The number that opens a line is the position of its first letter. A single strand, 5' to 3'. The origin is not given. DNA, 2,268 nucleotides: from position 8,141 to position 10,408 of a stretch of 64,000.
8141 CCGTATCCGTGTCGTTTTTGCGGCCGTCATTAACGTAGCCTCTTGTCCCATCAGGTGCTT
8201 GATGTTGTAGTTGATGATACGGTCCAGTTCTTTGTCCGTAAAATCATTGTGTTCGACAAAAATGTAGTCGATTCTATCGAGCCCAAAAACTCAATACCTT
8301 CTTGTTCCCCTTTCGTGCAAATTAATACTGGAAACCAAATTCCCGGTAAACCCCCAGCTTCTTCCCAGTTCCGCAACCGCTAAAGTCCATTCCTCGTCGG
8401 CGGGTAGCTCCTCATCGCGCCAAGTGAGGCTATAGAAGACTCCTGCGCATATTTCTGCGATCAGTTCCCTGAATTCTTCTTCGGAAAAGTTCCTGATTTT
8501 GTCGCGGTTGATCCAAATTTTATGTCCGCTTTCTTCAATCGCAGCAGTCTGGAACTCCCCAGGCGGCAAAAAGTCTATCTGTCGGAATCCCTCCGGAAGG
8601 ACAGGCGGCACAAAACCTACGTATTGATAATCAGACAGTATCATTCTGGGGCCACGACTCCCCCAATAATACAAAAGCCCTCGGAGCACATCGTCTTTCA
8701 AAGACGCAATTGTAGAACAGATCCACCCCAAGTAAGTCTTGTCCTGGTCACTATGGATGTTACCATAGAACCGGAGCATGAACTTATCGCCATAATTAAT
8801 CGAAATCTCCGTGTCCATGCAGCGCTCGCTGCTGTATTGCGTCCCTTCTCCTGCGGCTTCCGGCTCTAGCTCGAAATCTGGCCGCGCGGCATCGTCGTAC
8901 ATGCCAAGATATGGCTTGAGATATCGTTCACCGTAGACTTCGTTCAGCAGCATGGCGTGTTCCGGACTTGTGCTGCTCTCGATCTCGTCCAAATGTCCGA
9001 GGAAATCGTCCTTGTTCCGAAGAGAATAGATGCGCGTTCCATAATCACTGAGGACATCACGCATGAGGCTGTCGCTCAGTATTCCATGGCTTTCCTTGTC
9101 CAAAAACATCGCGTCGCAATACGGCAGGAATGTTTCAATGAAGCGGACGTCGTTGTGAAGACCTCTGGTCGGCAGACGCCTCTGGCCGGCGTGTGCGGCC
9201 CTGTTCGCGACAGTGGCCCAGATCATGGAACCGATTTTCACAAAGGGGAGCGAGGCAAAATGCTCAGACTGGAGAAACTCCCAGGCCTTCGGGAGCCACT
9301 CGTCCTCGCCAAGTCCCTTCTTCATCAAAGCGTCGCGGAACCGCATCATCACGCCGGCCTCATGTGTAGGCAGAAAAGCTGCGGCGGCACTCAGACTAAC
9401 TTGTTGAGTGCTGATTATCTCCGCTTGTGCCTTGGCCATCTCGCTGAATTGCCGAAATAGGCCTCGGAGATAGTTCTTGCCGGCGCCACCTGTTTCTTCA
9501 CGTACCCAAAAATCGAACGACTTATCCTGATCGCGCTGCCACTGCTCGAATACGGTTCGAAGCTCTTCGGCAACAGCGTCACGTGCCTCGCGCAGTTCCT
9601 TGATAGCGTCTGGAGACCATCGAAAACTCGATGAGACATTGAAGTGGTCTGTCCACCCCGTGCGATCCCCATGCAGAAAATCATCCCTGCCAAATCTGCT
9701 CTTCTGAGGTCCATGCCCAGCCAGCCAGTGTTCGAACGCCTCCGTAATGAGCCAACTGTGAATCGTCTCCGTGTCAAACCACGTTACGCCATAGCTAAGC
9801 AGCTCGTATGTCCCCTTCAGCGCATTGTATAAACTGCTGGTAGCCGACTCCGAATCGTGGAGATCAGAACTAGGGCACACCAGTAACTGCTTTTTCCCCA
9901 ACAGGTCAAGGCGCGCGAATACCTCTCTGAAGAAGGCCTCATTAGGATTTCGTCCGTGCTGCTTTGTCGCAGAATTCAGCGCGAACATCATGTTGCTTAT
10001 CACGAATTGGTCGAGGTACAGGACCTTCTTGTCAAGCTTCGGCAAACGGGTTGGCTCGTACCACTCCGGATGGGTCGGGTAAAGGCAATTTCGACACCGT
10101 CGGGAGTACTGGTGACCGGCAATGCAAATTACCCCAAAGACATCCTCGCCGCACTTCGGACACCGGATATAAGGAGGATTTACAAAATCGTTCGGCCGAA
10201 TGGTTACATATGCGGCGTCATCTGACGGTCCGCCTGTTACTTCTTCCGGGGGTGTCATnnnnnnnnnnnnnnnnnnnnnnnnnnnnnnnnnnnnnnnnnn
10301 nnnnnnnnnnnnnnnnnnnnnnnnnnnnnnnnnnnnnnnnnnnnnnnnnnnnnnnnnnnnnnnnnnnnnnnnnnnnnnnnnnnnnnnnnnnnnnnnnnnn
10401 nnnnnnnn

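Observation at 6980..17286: Compact RM/DISARM-like operon: HTH, PLD-SNF2 helicase fusion, Eco57I/PglX-like N6-adenine methyltransferase, Zn-ribbon 655-aa protein (plus a 354-aa protein)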

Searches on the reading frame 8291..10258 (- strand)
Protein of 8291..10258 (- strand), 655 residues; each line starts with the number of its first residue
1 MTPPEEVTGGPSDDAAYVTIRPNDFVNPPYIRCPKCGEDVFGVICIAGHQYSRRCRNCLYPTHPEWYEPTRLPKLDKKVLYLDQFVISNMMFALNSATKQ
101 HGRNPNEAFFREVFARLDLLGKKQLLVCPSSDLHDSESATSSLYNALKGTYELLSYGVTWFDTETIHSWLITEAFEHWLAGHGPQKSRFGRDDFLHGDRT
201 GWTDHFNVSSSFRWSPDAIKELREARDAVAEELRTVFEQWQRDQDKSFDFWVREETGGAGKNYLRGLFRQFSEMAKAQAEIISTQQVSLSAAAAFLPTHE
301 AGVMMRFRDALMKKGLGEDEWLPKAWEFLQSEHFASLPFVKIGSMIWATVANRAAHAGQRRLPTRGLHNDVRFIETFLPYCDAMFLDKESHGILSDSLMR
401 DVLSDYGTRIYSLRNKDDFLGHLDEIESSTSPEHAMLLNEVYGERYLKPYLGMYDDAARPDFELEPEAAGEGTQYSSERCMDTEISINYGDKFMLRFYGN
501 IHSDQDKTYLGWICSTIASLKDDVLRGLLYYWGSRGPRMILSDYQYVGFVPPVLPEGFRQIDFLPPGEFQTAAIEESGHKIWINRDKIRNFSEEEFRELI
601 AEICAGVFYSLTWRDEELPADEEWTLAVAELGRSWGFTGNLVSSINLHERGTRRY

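Call 3: search_protein_families(library=pfam, proteins=[window:8291-10258:-], max_evalue=0.01)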
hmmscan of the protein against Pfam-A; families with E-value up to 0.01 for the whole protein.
window:8291-10258:- (655 aa): 0 families

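Call 4: search_protein_families(library=padloc, proteins=[window:8291-10258:-], max_evalue=0.01)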
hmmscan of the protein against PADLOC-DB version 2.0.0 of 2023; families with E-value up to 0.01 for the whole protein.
window:8291-10258:- (655 aa): 0 families

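Call 5: search_protein_families(library=ncbifam, proteins=[window:8291-10258:-], max_evalue=0.01)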
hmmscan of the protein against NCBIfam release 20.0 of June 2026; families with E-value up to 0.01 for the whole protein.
window:8291-10258:- (655 aa): 0 families

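Call 9: find_homologous_proteins(query=window:8291-10258:-)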
Query window:8291-10258:- (655 aa): 161 proteins with E <= 0.001 among 8000 candidates; the best 120 are listed.
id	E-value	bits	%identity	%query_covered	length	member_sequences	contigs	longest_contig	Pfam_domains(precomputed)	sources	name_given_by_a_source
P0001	0.0e+0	1555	100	100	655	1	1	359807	-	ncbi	-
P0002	1.5e-276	937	83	72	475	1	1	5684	-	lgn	-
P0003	7.0e-247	839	55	97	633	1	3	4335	-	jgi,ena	-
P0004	4.4e-230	784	72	70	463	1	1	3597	-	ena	-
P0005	3.1e-212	725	65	71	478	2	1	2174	-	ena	-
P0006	9.6e-198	677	64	70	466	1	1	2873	-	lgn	-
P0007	1.4e-183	630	60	70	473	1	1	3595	-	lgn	-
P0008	1.1e-159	551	53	67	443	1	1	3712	-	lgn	-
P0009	1.5e-137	478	58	56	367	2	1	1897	-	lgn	-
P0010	9.3e-131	456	47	67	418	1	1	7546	-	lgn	-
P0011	1.9e-110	388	43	67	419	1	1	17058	-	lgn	-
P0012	6.1e-99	350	38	67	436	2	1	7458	-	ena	-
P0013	1.5e-98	349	39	66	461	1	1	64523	-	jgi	jgi:hypothetical protein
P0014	1.7e-98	349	40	67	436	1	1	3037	-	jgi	jgi:hypothetical protein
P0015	8.5e-97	343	38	67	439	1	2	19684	-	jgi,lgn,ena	-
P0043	7.5e-84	301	36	67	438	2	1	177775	-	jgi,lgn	jgi:hypothetical protein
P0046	1.7e-82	296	35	66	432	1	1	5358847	-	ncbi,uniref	ncbi:hypothetical protein AA0X95_00960 [Bacillus sp. 1P10SD]|uniref:hypothetical protein n=1 Tax=Bac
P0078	1.9e-68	250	33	66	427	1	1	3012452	-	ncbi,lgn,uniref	ncbi:hypothetical protein [Dehalobacter sp. TBBPA1]|uniref:hypothetical protein n=1 Tax=Dehalobacter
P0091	9.6e-63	231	32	65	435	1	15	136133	-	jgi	jgi:hypothetical protein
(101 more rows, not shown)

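Call 10: search_solved_structures(query=window:8291-10258:-, max_evalue=1)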
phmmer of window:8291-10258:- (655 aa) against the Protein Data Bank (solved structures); distinct sequences matched with E-value up to 1: 0.

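Call 12: find_encoding_contigs(protein=P0001, flank=10000, max_places=3)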
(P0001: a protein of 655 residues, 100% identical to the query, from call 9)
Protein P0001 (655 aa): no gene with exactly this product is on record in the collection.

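Call 13: find_encoding_contigs(protein=P0046, flank=10000, max_places=2)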
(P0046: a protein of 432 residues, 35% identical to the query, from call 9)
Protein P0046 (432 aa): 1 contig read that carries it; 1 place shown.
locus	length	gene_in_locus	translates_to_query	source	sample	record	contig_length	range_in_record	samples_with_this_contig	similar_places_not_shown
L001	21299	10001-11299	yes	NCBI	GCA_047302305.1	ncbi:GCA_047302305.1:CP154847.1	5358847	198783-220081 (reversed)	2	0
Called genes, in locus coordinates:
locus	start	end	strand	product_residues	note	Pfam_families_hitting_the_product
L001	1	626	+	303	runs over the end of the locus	PF02899:Phage_int_SAM_1, PF13102:Phage_int_SAM_5, PF13495:Phage_int_SAM_4 (weak), PF00589:Phage_integrase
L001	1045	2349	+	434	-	PF04851:ResIII (weak), PF27199:YonV_C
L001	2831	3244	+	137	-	-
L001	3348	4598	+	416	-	-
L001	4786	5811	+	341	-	PF10463:Peptidase_U49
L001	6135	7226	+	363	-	-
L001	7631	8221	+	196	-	PF00239:Resolvase, PF02796:HTH_7 (weak)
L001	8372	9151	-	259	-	PF17419:MauJ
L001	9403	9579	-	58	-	-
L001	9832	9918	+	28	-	-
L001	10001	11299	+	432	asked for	-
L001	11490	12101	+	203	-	-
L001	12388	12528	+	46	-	-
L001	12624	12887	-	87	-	PF00589:Phage_integrase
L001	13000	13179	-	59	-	PF01381:HTH_3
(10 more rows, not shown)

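Call 14: find_encoding_contigs(protein=P0078, flank=10000, max_places=2)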
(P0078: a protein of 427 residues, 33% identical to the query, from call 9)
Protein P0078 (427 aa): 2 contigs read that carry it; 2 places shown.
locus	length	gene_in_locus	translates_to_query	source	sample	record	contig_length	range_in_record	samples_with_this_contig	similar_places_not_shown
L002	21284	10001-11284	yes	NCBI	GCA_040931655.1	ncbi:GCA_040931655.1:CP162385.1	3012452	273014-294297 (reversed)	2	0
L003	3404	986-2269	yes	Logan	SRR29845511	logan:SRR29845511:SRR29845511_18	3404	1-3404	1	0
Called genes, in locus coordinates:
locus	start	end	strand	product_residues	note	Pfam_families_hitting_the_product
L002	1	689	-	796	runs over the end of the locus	PF00488:MutS_V, PF20297:MSSS, PF01713:Smr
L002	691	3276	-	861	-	PF01136:Peptidase_U32, PF12392:DUF3656, PF01136:Peptidase_U32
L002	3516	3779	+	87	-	-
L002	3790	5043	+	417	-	PF00817:IMS, PF11798:IMS_HHH (weak), PF21999:IMS_HHH_1, PF11799:IMS_C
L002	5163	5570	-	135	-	PF12675:DUF3795 (weak)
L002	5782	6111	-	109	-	PF11756:YgbA_NO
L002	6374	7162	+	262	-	PF11300:DUF3102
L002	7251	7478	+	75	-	PF07872:DUF1659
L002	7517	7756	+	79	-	PF11148:DUF2922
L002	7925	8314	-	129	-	PF00072:Response_reg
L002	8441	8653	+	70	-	PF13560:HTH_31, PF01381:HTH_3, PF12844:HTH_19 (weak)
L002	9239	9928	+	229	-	-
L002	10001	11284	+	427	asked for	-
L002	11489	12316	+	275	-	-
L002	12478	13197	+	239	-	-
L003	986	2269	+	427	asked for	-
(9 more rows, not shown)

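Call 56: find_encoding_contigs(protein=P0003, flank=6000, max_places=3)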
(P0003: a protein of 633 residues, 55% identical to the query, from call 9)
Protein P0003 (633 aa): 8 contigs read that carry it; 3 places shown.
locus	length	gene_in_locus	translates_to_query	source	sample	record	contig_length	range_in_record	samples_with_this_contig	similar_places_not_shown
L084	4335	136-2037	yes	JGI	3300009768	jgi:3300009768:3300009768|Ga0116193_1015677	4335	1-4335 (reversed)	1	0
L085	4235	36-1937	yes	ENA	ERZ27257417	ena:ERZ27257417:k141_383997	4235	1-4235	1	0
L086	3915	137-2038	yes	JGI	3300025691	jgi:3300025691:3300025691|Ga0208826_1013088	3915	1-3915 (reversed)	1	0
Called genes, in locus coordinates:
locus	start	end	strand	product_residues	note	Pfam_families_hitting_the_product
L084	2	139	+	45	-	?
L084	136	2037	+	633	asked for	-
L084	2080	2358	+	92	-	-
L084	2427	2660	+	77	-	PF13711:DUF4160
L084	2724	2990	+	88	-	PF10387:DUF2442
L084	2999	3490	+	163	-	PF06414:Zeta_toxin (weak), PF07931:CPT, PF13671:AAA_33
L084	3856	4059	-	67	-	-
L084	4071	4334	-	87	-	?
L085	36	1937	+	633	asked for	-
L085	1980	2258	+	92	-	-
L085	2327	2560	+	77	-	PF13711:DUF4160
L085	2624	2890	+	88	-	PF10387:DUF2442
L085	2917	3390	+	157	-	PF06414:Zeta_toxin (faint), PF07931:CPT, PF13671:AAA_33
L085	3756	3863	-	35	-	-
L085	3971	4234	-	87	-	?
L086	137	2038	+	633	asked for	-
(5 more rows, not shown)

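Call 57: find_encoding_contigs(protein=P0011, flank=8000, max_places=2)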
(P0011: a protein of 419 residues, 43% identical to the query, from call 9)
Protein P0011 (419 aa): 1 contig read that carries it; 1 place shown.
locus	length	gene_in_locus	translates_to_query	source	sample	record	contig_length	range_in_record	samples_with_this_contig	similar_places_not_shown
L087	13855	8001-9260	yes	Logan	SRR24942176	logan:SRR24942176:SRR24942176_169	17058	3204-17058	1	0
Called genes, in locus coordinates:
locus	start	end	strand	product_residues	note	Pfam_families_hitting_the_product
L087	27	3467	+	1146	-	PF13570:Beta-prop_ACSF4 (weak), PF14783:BBS2_Mid (faint), PF13360:PQQ_2, PF13517:FG-GAP_3 (weak), PF13570:Beta-prop_ACSF4, PF13517:FG-GAP_3 (weak), PF25292:Beta-prop_CGLA (weak), PF13320:GH123_cat, +1 more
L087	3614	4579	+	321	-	PF01208:URO-D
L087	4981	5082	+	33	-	-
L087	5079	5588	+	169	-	PF00041:fn3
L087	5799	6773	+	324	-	-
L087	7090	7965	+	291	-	-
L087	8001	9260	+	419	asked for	-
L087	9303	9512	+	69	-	-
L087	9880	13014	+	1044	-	PF25788:Ig_Rha78A_N, PF00754:F5_F8_type_C (weak), PF08531:Bac_rhamnosid_N, PF05592:Bac_rhamnosid, PF17389:Bac_rhamnosid6H, PF22422:MGH1-like_GH (faint), PF17390:Bac_rhamnosid_C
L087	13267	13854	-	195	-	?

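Call 58: find_encoding_contigs(protein=P0013, flank=8000, max_places=2)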
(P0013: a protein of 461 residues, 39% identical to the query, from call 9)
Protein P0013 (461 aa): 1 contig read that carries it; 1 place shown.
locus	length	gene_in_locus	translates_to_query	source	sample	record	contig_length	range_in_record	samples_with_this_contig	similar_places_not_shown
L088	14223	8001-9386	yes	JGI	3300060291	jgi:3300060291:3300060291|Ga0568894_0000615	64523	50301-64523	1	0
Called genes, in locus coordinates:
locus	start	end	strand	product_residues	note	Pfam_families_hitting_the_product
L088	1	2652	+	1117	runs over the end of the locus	PF00176:SNF2-rel_dom, PF00270:DEAD (weak), PF04851:ResIII, PF00271:Helicase_C, PF13020:NOV_C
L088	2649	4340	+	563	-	PF06634:DUF1156, PF03602:Cons_hypoth95 (faint)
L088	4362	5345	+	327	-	-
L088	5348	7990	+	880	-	PF04465:DUF499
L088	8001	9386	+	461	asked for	-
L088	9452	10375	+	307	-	-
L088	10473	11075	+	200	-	-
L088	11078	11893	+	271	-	PF18165:pP_pnuc_1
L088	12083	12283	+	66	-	-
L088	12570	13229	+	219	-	PF00239:Resolvase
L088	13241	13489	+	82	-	-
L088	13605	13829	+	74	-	-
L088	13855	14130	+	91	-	-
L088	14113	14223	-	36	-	?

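Call 61: find_encoding_contigs(protein=P0043, flank=8000, max_places=1)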
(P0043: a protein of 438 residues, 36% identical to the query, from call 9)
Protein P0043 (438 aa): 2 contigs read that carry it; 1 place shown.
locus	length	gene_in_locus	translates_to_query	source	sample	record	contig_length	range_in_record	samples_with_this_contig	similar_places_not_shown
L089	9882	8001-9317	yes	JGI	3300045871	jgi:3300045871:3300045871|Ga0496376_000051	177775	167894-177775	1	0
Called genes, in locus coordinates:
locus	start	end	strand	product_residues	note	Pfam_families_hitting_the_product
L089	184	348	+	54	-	-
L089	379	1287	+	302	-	-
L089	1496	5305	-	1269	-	PF14870:PSII_BNR (weak), PF15902:Sortilin-Vps10 (faint), PF14870:PSII_BNR, PF07705:CARDB, PF13585:CHU_C (faint), PF18962:Por_Secre_tail (weak), PF13860:FlgD_ig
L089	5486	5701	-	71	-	-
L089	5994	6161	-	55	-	-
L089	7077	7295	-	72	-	-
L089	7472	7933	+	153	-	-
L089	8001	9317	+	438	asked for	-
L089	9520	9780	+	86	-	-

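Call 62: find_encoding_contigs(protein=P0091, flank=8000, max_places=2)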
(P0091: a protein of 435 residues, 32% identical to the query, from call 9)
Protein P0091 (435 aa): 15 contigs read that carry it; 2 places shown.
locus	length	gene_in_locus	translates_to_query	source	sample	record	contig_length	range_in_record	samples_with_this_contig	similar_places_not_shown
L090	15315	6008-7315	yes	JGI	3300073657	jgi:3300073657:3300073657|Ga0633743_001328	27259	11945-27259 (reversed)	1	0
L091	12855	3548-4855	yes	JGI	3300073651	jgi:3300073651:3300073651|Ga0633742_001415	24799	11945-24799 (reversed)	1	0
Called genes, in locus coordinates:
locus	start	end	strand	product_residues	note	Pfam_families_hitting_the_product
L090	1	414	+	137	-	?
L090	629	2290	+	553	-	-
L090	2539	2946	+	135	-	PF03795:YCII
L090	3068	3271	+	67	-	-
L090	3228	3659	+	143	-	PF01850:PIN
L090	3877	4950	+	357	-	PF13226:DUF4034 (faint)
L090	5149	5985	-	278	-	PF14094:DUF4272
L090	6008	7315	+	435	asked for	-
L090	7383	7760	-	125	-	PF01850:PIN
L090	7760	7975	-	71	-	-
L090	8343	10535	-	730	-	PF00596:Aldolase_II, PF00106:adh_short, PF13561:adh_short_C2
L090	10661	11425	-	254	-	PF00596:Aldolase_II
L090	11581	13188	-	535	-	PF02838:Glyco_hydro_20b, PF00728:Glyco_hydro_20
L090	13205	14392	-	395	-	PF01408:GFO_IDH_MocA, PF22725:GFO_IDH_MocA_C3, PF02894:GFO_IDH_MocA_C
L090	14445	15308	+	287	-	PF07883:Cupin_2 (weak), PF02311:AraC_binding, PF12833:HTH_18, PF00165:HTH_AraC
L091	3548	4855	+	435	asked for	-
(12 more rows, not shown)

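Call 63: predict_structure(alignment_id=A2)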
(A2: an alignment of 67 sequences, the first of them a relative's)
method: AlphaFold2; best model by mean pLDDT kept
length: 655 residues; sequences in the alignment: 67
mean_pLDDT: 77.6   pTM: 0.70
mean pLDDT of the five models: 77.6, 77.3, 77.1, 76.4, 76.1
residues with pLDDT >= 90: 406; 70-90: 33; 50-70: 59; < 50: 157
segments of 3 or more residues with pLDDT < 50: 1-12, 461-489, 491-497, 528-589, 600-621, 635-655
pLDDT, mean of each block of 10 residues (from residue 1): 41 60 94 98 96 97 94 98 98 95 96 98 98 93 93 96 97 98 97 96 87 85 92 96 98 98 97 96 92 93 98 97 98 98 98 96 92 97 98 96 95 98 98 97 93 80 42 35 42 46 58 55 52 37 26 29 28 25 39 52 38 36 52 48 34 26
secondary structure, 60 per line:
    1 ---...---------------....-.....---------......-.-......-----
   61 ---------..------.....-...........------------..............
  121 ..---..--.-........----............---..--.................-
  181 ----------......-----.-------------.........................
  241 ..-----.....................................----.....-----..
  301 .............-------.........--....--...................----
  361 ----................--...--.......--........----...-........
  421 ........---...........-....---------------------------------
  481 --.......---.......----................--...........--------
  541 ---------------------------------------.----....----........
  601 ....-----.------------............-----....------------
elements in order: H22-25 E27-31 E41-46 E50-55 E78-82 H84-94 H107-122 H132-139 H144-155 H163-179 H191-194 H216-242 H248-284 H289-293 H299-313 H321-329 H332-335 H338-356 H365-380 E383-385 H388-394 H397-404 E409-411 H413-428 H432-442 H444-447 E483-489 E493-499 H504-519 H522-532 H585-588 H593-604 H623-634 H640-643

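Call 67: fold_search(model_id=the predicted structure, library=pdb)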
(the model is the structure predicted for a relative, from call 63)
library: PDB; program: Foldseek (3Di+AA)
matches with E <= 10: 136; with E <= 0.001: 0
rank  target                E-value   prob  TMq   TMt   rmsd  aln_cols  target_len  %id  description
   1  6xz4_A                2.6e-01  0.06  0.08  0.12  21.5       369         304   11  Crystal structure of TLNRD1 (released 2020-05-27)
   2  7pel_A                8.1e-01  0.08  0.07  0.15  22.1       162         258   10  CryoEM structure of simian T-cell lymphotropic virus intasome in complex with PP2A regulatory subunit B56 gamma (released 2021-08-25)
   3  6h2f_B                9.9e-01  0.03  0.07  0.11  32.5       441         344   10  Structure of the pre-pore AhlB of the tripartite alpha-pore forming toxin, AHL, from Aeromonas hydrophila. (released 2019-07-10)
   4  7v1a_A                1.1e+00  0.05  0.09  0.15  22.1       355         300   12  Stapled TBS peptide from RIAM bound to talin R7R8 domains (released 2023-06-14)
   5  3zx6_A                1.4e+00  0.04  0.07  0.14  48.4       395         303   10  Structure of Hamp(AF1503)-Tsr fusion - Hamp (A291V) mutant (released 2012-02-29)
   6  6ek4_C                1.4e+00  0.02  0.06  0.11  35.1       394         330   10  PaxB from Photorhabdus luminescens (released 2018-05-16)
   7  6h6f_A                1.6e+00  0.03  0.07  0.02  40.8       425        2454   11  PTC3 holotoxin complex from Photorhabdus luminiscens - Mutant TcC-D651A (released 2018-10-03)
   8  9ngm_A                1.6e+00  0.02  0.08  0.09  25.0       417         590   10  CryoEM structure of human ABCD3 (released 2025-12-17)
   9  4tql_A                1.9e+00  0.05  0.07  0.17  29.8       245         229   12  Computationally designed three helix bundle (released 2014-10-15)
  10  3i9w                  1.9e+00  0.04  0.08  0.16  28.7       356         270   12  Crystal structure of the E. coli histidine kinase sensor TorS sensor domain (released 2009-10-06)
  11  6r1j_D                1.9e+00  0.02  0.07  0.14  30.0       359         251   13  Structure of the soluble AhlC triple head mutant of the tripartite alpha-pore forming toxin, AHL, from Aeromonas hydro (released 2019-07-10)
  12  6bqg                  1.9e+00  0.02  0.07  0.10  25.6       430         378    8  Crystal structure of 5-HT2C in complex with ergotamine (released 2018-02-14)
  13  8hio_A                2.1e+00  0.03  0.06  0.06  16.1       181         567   12  Cryo-EM structure of the Cas12m2-crRNA binary complex (released 2023-04-12)
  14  4w8p_A                2.2e+00  0.02  0.08  0.13  22.2       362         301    9  Crystal structure of RIAM TBS1 in complex with talin R7R8 domains (released 2014-12-03)
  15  5ecd_A                2.4e+00  0.12  0.10  0.35   7.9       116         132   14  Structure of the Shigella flexneri VapC mutant D98N crystal form 1 (released 2016-02-17)
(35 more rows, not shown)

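Call 71: search_protein_families(library=pfam, alignment_id=A2, max_evalue=1)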
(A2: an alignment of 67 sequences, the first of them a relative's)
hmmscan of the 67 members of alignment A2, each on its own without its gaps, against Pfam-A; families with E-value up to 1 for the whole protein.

A. member 1, P0001 (655 aa): 0 families

B. families by the number of members that match (of 67 scanned): 55 families (the first 25 are shown)
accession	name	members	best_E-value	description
PF12677.13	DUF3797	18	0.0019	Domain of unknown function (DUF3797)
PF01873.23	eIF-5_eIF-2B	9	0.018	Domain found in IF2B/IF5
PF12760.12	Zn_ribbon_IS1595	7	0.019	Transposase zinc-ribbon domain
PF13248.11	Zn_ribbon_3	6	0.019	zinc-ribbon domain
PF05129.18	Zn_ribbon_Elf1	4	0.0098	Transcription elongation factor Elf1 like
PF06013.18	WXG100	3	0.044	Proteins of 100 residues with WXG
PF19754.4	DUF6241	3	0.11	Family of unknown function (DUF6241)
PF16550.10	RPN13_C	2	0.019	UCH-binding domain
PF25195.1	DPC2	2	0.055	Diatom pyrenoid component 2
PF01803.21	LIM_bind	2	0.064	LIM-domain binding protein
PF19769.4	CPxCG_zf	2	0.083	CPxCG-related zinc finger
PF00236.23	Hormone_6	2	0.098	Glycoprotein hormone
PF24110.1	DUF7385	1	0.00072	Family of unknown function (DUF7385)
PF11279.13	DUF3080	1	0.0051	Protein of unknown function (DUF3080)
PF19095.5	DUF5783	1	0.0063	Family of unknown function (DUF5783)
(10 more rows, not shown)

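Call 110: fold_search(model_id=the predicted structure, library=viral)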
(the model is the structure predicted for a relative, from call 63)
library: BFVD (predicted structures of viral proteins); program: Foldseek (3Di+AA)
matches with E <= 10: 92; with E <= 0.001: 0
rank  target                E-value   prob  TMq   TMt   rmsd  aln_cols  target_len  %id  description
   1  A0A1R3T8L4            9.8e-02  0.06  0.09  0.09  37.9       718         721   12  Tegument protein VP11/12 [Spheniscid alphaherpesvirus 1]
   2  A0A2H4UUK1            1.9e-01  0.08  0.09  0.12  34.0       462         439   10  Uncharacterized protein [Bodo saltans virus]
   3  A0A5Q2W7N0            2.8e-01  0.02  0.07  0.05  44.4       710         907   12  (no name in the UniProt tables at hand)
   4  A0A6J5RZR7            3.4e-01  0.05  0.07  0.11  44.8       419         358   11  Uncharacterized protein [uncultured Caudovirales phage]
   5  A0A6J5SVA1            5.3e-01  0.04  0.08  0.07  51.6       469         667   10  Uncharacterized protein [uncultured Caudovirales phage]
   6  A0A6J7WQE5            5.6e-01  0.02  0.07  0.08  35.2       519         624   14  Uncharacterized protein [uncultured Caudovirales phage]
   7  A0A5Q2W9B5            5.9e-01  0.03  0.05  0.07  42.9       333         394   13  (no name in the UniProt tables at hand)
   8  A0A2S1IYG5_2          6.8e-01  0.04  0.06  0.06  22.4       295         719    8  Genome polyprotein (Fragment) [Yellow fever virus]
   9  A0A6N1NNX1            9.2e-01  0.12  0.07  0.20  15.3       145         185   11  Transposase [Tupanvirus deep ocean]
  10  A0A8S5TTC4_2          9.2e-01  0.02  0.07  0.06  31.9       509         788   11  Minor tail protein [Siphoviridae sp. ct5jB2]
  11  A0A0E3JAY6            1.0e+00  0.03  0.10  0.11  30.7       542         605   10  Viral capsid associated protein 80 [Helicoverpa armigera nucleopolyhedrovirus]
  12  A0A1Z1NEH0            1.1e+00  0.01  0.05  0.06  36.9       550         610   12  Tegument protein G48 [Common bottlenose dolphin gammaherpesvirus 1 strain Sarasota]
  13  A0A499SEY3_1          1.1e+00  0.01  0.08  0.06  34.4       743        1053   13  (no name in the UniProt tables at hand)
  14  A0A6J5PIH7            1.2e+00  0.01  0.05  0.08  53.5       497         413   11  Uncharacterized protein [uncultured Caudovirales phage]
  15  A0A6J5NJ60            1.2e+00  0.03  0.06  0.08  43.1       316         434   13  Uncharacterized protein [uncultured Caudovirales phage]
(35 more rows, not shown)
